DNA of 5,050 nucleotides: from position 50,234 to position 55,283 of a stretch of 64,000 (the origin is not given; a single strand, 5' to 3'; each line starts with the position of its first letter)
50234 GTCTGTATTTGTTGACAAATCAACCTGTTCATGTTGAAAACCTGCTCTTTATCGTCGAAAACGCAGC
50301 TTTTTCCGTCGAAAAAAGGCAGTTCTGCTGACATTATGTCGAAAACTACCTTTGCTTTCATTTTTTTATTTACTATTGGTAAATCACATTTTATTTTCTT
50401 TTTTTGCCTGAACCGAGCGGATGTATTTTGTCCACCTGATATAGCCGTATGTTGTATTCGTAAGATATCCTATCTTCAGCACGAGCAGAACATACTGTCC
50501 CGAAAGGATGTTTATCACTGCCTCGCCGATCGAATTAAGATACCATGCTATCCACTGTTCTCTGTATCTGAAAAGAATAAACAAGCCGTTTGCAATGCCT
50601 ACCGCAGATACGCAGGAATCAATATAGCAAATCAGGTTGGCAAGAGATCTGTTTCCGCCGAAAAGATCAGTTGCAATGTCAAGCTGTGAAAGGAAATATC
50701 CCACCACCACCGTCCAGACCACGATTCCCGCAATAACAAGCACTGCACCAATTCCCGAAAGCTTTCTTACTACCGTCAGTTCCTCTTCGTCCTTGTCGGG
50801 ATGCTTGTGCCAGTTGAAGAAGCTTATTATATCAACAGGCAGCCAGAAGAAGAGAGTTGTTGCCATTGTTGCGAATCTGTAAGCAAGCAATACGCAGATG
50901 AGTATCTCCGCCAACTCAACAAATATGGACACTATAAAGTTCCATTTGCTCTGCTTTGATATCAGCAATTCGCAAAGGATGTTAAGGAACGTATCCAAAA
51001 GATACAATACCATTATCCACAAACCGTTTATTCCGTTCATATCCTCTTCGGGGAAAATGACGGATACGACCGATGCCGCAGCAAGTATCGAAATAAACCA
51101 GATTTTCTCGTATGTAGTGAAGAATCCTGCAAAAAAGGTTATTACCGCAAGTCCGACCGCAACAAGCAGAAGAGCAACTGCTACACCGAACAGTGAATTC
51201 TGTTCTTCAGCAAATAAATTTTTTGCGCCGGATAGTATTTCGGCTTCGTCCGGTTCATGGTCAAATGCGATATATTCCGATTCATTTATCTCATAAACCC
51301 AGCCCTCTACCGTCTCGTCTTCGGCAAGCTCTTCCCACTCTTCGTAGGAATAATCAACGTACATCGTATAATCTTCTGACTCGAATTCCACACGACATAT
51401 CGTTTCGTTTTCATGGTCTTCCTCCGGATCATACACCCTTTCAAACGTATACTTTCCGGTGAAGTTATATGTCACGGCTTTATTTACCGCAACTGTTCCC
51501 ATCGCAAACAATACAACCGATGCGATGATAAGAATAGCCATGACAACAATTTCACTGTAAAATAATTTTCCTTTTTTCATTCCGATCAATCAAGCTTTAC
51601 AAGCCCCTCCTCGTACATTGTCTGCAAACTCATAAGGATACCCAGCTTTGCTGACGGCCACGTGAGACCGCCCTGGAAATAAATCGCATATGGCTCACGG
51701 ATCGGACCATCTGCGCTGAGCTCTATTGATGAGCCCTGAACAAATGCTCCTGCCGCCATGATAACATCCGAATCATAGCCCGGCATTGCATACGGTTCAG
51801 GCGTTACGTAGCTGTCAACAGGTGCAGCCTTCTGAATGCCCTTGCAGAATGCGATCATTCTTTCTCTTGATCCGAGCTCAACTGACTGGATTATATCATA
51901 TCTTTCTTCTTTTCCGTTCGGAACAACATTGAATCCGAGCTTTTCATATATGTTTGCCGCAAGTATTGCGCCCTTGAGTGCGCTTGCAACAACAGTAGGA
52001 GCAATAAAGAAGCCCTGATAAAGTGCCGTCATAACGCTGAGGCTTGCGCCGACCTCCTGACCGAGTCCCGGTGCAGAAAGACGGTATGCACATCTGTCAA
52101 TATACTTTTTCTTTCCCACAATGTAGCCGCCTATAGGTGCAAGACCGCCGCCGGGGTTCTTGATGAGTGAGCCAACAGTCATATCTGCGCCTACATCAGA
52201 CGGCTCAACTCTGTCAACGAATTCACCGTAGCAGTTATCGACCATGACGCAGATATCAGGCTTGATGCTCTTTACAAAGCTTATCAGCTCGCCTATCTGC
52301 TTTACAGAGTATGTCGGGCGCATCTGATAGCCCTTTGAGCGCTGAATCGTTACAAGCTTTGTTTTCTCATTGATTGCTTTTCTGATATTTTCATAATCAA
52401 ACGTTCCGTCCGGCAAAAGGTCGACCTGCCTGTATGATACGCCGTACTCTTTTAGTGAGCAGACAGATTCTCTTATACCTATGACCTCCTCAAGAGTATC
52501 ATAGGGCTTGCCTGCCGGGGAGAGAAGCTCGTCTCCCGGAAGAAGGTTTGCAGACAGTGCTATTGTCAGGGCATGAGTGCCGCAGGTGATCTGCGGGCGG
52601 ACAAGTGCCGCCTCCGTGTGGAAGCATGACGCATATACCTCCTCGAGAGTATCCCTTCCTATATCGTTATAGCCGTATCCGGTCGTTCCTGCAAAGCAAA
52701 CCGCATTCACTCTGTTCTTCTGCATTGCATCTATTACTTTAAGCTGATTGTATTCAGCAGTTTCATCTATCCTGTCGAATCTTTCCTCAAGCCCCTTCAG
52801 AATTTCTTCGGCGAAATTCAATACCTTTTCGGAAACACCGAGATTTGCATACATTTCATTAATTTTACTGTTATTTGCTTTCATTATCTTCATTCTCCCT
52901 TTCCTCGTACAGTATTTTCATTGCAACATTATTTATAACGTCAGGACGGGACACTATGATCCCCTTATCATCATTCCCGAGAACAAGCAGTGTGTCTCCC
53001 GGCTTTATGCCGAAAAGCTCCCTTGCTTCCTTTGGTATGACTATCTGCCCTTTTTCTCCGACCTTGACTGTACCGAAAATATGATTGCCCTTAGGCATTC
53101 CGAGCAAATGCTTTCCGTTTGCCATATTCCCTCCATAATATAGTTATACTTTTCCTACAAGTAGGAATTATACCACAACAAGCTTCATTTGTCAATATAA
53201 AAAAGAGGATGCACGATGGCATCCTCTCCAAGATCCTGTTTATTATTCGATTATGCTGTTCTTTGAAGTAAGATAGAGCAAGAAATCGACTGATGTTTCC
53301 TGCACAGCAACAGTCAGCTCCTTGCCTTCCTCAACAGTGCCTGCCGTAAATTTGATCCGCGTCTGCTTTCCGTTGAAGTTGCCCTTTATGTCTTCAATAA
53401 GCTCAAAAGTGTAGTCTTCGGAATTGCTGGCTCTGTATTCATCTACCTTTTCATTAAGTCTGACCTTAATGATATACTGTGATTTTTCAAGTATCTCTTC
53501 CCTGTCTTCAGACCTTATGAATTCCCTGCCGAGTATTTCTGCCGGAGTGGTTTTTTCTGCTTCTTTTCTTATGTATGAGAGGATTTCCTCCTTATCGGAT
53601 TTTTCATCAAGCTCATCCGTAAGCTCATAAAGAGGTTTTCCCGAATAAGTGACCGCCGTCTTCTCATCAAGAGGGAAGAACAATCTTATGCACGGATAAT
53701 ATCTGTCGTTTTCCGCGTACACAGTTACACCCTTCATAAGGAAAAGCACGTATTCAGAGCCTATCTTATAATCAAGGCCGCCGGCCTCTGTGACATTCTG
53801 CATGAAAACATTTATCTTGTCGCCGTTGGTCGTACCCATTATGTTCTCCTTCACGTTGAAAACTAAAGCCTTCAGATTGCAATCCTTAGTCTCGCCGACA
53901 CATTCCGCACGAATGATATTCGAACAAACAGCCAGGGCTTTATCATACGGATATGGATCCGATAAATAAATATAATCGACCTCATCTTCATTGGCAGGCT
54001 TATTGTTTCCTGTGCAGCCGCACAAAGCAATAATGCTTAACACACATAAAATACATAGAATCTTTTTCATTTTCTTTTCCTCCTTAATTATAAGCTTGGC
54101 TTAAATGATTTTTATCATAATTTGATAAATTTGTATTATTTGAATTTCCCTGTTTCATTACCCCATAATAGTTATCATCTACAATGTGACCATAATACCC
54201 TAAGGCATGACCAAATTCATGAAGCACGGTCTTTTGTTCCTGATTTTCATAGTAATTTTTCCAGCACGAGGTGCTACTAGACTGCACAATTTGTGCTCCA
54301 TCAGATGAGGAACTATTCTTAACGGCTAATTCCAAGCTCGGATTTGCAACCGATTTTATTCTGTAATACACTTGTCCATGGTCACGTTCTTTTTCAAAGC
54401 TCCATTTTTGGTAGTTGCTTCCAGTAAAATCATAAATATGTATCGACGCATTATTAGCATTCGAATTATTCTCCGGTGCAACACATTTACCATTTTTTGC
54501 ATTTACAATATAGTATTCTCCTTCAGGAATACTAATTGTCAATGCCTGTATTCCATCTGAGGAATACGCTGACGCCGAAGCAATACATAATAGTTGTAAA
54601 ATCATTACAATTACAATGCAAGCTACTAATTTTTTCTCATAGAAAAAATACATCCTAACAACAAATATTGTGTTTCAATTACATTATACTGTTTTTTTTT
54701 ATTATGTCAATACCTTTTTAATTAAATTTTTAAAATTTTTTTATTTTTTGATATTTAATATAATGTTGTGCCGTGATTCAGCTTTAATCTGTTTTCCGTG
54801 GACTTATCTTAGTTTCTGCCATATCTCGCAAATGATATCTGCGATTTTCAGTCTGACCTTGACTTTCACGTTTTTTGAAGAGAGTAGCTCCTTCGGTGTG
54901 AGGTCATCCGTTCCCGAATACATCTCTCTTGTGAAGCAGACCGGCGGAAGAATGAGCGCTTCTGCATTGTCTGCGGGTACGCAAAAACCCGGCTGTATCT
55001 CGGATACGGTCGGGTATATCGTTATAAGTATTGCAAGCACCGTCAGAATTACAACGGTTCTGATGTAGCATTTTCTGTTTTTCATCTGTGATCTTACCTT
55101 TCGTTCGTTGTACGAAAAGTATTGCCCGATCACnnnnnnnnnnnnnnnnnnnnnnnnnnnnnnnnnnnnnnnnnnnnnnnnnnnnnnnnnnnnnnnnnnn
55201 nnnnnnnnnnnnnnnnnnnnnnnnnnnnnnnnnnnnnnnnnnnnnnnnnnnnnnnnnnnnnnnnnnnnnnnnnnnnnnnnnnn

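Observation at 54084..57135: AT-rich islet next to ftsH: an apparently orphan DNA methyltransferase translationally coupled to a membrane protein with a degenerate GGDEF domain and a small protein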

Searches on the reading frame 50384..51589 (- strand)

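Call 3: search_protein_families(library=pfam, proteins=[window:50384-51589:-], max_evalue=0.01)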
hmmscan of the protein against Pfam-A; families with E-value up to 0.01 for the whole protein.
window:50384-51589:- (401 aa): 1 family
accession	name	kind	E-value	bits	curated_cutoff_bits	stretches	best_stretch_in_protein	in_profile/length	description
PF04973.17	NMN_transporter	-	1.3e-27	97.4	27.3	1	195-388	3-175/175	Nicotinamide mononucleotide transporter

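Call 4: search_protein_families(library=ncbifam, proteins=[window:50384-51589:-], max_evalue=0.01)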
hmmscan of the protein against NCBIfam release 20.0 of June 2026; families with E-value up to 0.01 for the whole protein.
window:50384-51589:- (401 aa): 1 family
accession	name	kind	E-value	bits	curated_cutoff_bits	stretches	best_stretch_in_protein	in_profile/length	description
TIGR01528.1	NMN_trans_PnuC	equivalog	5e-18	65.7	42.45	1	197-390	6-185/187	nicotinamide riboside transporter PnuC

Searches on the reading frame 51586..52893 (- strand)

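Call 3: search_protein_families(library=pfam, proteins=[window:51586-52893:-], max_evalue=0.01)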
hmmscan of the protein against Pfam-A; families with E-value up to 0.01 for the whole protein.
window:51586-52893:- (435 aa): 4 families
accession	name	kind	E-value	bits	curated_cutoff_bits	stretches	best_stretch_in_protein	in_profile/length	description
PF06838.17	Met_gamma_lyase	-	4.7e-180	598.9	24.2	1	26-426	3-404/405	Methionine gamma-lyase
PF01053.26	Cys_Met_Meta_PP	-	4.9e-09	35.6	27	1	72-290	43-238/381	Cys/Met metabolism PLP-dependent enzyme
PF01212.27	Beta_elim_lyase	-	0.00032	20.5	27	1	67-267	22-218/288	Beta-eliminating lyase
PF00266.25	Aminotran_5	-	0.0023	17.4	21.5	1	149-248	111-204/371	Aminotransferase class-V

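Call 4: search_protein_families(library=ncbifam, proteins=[window:51586-52893:-], max_evalue=0.01)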
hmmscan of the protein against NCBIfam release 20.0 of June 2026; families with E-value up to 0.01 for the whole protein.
window:51586-52893:- (435 aa): 22 families
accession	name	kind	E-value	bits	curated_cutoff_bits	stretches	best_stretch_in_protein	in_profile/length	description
NF005695.0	PRK07503.1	equivalog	3.9e-13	48.9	666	1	57-290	40-252/403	methionine gamma-lyase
NF004876.0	PRK06234.1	subfamily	1.5e-10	40.7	666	1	70-289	53-252/400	methionine gamma-lyase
TIGR01326.1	OAH_OAS_sulfhy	subfamily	4.3e-07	29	495.1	1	102-264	78-222/418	O-acetylhomoserine aminocarboxypropyltransferase/cysteine synthase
NF002878.0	PRK03321.1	subfamily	1.1e-06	27.6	374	1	155-228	123-192/352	histidinol-phosphate transaminase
TIGR01328.1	met_gam_lyase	equivalog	1.4e-06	27.4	549.7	1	66-268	43-228/391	methionine gamma-lyase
NF005871.0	PRK07811.1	equivalog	1.1e-05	24.2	513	1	72-266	52-228/389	cystathionine gamma-synthase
NF006096.0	PRK08248.1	equivalog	1.1e-05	24.2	726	1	146-264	123-229/431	homocysteine synthase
NF006097.0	PRK08249.1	equivalog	2.2e-05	23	600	1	156-268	130-235/402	cystathionine gamma-synthase family protein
NF005696.0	PRK07504.1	equivalog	3.7e-05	22.7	675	1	70-267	54-233/397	O-succinylhomoserine sulfhydrylase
NF043007.1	CysBLyMetC_Staph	equivalog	0.00011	21.3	700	1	164-278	122-228/378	cystathionine beta-lyase MetC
TIGR01979.1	sufS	subfamily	0.00011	21.2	475.1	1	149-246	131-222/403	SufS family cysteine desulfurase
NF006003.0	PRK08133.1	equivalog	0.00019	20.3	522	1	148-267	127-234/396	O-succinylhomoserine sulfhydrylase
NF041088.1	ala_glut_racmase_Arch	equivalog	0.0003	19.9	629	1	164-267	129-225/381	bifunctional L-alanine/L-glutamate racemase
NF004650.0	PRK05994.1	equivalog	0.00042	19.2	667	1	102-261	84-225/427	O-acetylhomoserine aminocarboxypropyltransferase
NF006463.0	PRK08861.1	equivalog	0.00059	18.8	670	1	77-263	49-217/388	O-succinylhomoserine (thiol)-lyase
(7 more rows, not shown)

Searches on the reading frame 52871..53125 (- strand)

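Call 3: search_protein_families(library=pfam, proteins=[window:52871-53125:-], max_evalue=0.01)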
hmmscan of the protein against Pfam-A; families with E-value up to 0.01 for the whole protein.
window:52871-53125:- (84 aa): 1 family
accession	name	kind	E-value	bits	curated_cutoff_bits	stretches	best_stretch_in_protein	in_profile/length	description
PF04014.23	MazE_antitoxin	-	4.1e-12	46.3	24.7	1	19-60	1-41/48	Antidote-toxin recognition MazE, bacterial antitoxin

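Call 4: search_protein_families(library=ncbifam, proteins=[window:52871-53125:-], max_evalue=0.01)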
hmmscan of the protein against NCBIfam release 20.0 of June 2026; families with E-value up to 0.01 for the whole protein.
window:52871-53125:- (84 aa): 6 families
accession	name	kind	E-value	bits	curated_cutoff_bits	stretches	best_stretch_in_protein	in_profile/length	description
TIGR01439.1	lp_hng_hel_AbrB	domain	3.9e-16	58.5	28.3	1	19-59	1-41/44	transcriptional regulator, AbrB family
NF040962.1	near_HgcAB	equivalog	1.9e-09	37.2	70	1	19-57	7-45/70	HgcAB-associated protein HgcC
NF006352.0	PRK08577.1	equivalog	9.8e-07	28.9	140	1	18-63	5-51/136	hypothetical protein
TIGR02609.1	doc_partner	hypoth_equivalog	1.8e-06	28.2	55.9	1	21-81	5-66/74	putative addiction module antidote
TIGR02851.1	spore_V_T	equivalog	0.0014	18.5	235.9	1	22-66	9-53/180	stage V sporulation protein T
NF050106.1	TA_MazE_antitoxin_Deino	equivalog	0.002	18.3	65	1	26-53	1-28/65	type II toxin-antitoxin system MazE family antitoxin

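Call 7: search_protein_families(library=padloc, proteins=[window:52871-53125:-], max_evalue=0.01)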
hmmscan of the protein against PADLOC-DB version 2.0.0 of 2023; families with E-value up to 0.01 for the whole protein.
window:52871-53125:- (84 aa): 0 families

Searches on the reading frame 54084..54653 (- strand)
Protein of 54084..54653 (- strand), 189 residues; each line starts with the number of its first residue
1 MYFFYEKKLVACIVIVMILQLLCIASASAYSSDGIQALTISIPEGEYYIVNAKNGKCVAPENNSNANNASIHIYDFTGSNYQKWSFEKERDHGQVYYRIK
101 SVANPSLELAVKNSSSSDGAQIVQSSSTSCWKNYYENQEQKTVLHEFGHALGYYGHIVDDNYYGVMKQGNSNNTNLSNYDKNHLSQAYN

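Call 3: search_protein_families(library=pfam, proteins=[window:54084-54653:-], max_evalue=0.01)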
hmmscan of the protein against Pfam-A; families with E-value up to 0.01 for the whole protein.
window:54084-54653:- (189 aa): 2 families
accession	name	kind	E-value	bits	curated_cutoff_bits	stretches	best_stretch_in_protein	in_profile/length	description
PF14200.12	RicinB_lectin_2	-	1.1e-14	55.2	25.6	1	42-124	10-88/89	Ricin-type beta-trefoil lectin domain-like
PF00652.28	Ricin_B_lectin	-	8.4e-07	29.7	29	1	47-145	3-93/126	Ricin-type beta-trefoil lectin domain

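Call 4: search_protein_families(library=ncbifam, proteins=[window:54084-54653:-], max_evalue=0.01)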
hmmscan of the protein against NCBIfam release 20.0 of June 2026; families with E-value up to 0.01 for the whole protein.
window:54084-54653:- (189 aa): 0 families

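Call 7: search_protein_families(library=padloc, proteins=[window:54084-54653:-], max_evalue=0.01)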
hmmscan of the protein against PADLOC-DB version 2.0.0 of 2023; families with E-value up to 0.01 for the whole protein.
window:54084-54653:- (189 aa): 1 family
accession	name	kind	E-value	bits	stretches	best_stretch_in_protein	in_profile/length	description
PDLC05040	PDC-S57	-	0.0056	14.6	1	39-140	121-219/229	-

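Call 70: search_solved_structures(query=window:54084-54653:-, max_evalue=1, show_alignments=1)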
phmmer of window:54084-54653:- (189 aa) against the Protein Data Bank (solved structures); distinct sequences matched with E-value up to 1: 16.
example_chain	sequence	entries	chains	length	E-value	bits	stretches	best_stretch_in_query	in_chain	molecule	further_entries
3pg0_A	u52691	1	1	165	4.6e-12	49.4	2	37-127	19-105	ThreeFoil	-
7znx_A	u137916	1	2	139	0.00087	22.5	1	43-132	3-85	Cocaprin 1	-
1vcl_A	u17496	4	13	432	0.0051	20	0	48-139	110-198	hemolytic lectin CEL-III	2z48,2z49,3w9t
8bad_A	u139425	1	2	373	0.0051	20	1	45-91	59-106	Binary toxin A-like protein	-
1knl_A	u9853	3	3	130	0.0069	19.6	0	49-85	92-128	ENDO-1,4-BETA-XYLANASE A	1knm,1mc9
3vsf_A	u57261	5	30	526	0.017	18.3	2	41-127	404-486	Ricin B lectin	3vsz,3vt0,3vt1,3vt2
9s11_A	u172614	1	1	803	0.019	18.1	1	46-116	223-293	Ricin B lectin domain-containing protein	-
5gqd_A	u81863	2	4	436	0.023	17.9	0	43-87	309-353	Beta-xylanase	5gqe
2d1z_A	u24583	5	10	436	0.023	17.9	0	43-87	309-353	ENDO-1,4-BETA-D-XYLANASE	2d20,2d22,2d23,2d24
1isv_A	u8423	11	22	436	0.023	17.8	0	43-87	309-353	endo-1,4-beta-D-xylanase | ENDO-1,4-BETA-XYLANASE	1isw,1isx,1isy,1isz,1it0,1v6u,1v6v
2i9i_A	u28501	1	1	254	0.16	15.1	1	107-178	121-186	Hypothetical protein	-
3a21_A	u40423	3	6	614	0.19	14.9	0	44-90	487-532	Putative secreted alpha-galactosidase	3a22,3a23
4g9m_A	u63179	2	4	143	0.3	14.2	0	40-96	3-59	agglutinin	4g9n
1eb6_A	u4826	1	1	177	0.44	13.7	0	136-165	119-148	NEUTRAL PROTEASE II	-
3adb_A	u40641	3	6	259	0.48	13.6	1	120-183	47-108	L-seryl-tRNA(Sec) kinase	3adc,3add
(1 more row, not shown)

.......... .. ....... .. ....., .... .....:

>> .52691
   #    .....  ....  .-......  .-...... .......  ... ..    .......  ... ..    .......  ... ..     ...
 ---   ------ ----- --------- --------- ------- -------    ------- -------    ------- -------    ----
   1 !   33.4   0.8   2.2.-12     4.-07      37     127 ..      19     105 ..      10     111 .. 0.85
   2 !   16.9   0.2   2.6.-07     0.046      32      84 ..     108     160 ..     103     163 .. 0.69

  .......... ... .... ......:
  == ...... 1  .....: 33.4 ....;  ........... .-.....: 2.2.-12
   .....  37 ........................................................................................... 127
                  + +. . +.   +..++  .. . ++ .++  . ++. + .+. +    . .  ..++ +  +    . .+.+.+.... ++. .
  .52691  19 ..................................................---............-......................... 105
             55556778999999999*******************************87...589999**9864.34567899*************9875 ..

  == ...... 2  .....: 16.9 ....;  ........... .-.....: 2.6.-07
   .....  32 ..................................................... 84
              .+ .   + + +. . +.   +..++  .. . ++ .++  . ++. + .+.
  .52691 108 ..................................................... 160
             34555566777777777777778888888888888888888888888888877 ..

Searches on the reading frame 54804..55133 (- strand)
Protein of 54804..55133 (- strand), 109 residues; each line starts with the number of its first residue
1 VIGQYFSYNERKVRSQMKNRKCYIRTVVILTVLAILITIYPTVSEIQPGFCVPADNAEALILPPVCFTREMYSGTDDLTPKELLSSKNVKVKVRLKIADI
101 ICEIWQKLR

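Call 3: search_protein_families(library=pfam, proteins=[window:54804-55133:-], max_evalue=0.01)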
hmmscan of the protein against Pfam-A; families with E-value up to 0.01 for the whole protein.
window:54804-55133:- (109 aa): 0 families

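Call 4: search_protein_families(library=ncbifam, proteins=[window:54804-55133:-], max_evalue=0.01)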
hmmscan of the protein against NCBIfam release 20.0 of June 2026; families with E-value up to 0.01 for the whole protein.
window:54804-55133:- (109 aa): 0 families

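Call 7: search_protein_families(library=padloc, proteins=[window:54804-55133:-], max_evalue=0.01)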
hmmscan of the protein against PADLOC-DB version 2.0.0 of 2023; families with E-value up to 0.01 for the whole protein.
window:54804-55133:- (109 aa): 0 families

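Call 38: search_protein_families(library=pfam, proteins=[window:54804-55085:-], max_evalue=10)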
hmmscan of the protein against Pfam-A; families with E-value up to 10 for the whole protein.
window:54804-55085:- (93 aa): 0 families

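Call 67: find_homologous_proteins(query=A5, max_evalue=0.01)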
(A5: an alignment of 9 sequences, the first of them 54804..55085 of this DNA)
Query A5 (9 sequences) (93 aa, profile of the alignment): 25 proteins with E <= 0.01 among 546 candidates.
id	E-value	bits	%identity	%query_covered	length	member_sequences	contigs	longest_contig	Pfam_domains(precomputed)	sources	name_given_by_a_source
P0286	5.1e-30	121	24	99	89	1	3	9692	-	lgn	-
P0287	1.6e-29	120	35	86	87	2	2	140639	-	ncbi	-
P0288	3.5e-29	119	32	52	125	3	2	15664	-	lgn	-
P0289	4.3e-29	118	35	92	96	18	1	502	-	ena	-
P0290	4.4e-29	118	34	95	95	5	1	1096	-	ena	-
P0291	5.1e-29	118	36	92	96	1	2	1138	-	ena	-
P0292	5.9e-29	118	35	92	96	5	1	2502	-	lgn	-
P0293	1.5e-28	116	39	86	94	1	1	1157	-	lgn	-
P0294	1.1e-27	114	35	99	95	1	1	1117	-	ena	-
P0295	6.9e-27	111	37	95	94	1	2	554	-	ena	-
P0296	1.3e-26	110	28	90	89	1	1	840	-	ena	-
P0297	1.4e-24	104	28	95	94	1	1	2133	-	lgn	-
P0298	1.2e-23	101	100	100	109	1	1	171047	-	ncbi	-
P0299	4.8e-23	99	28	52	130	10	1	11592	-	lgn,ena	-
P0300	8.6e-23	98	38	52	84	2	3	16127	-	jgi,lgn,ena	-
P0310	4.1e-3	35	30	52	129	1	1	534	PF09551.16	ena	-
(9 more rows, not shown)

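Call 81: predict_structure(alignment_id=A6)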
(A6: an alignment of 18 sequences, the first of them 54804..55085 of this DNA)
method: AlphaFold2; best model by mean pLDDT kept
length: 93 residues; sequences in the alignment: 18
mean_pLDDT: 59.2   pTM: 0.28
mean pLDDT of the five models: 59.2, 58.1, 56.6, 56.3, 53.7
residues with pLDDT >= 90: 0; 70-90: 22; 50-70: 51; < 50: 20
segments of 3 or more residues with pLDDT < 50: 27-35, 73-76
pLDDT, mean of each block of 10 residues (from residue 1): 64 81 58 48 51 56 52 51 69 67
secondary structure, 60 per line:
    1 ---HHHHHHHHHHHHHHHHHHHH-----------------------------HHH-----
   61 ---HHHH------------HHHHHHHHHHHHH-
elements in order: H4-23 H64-67 H80-92
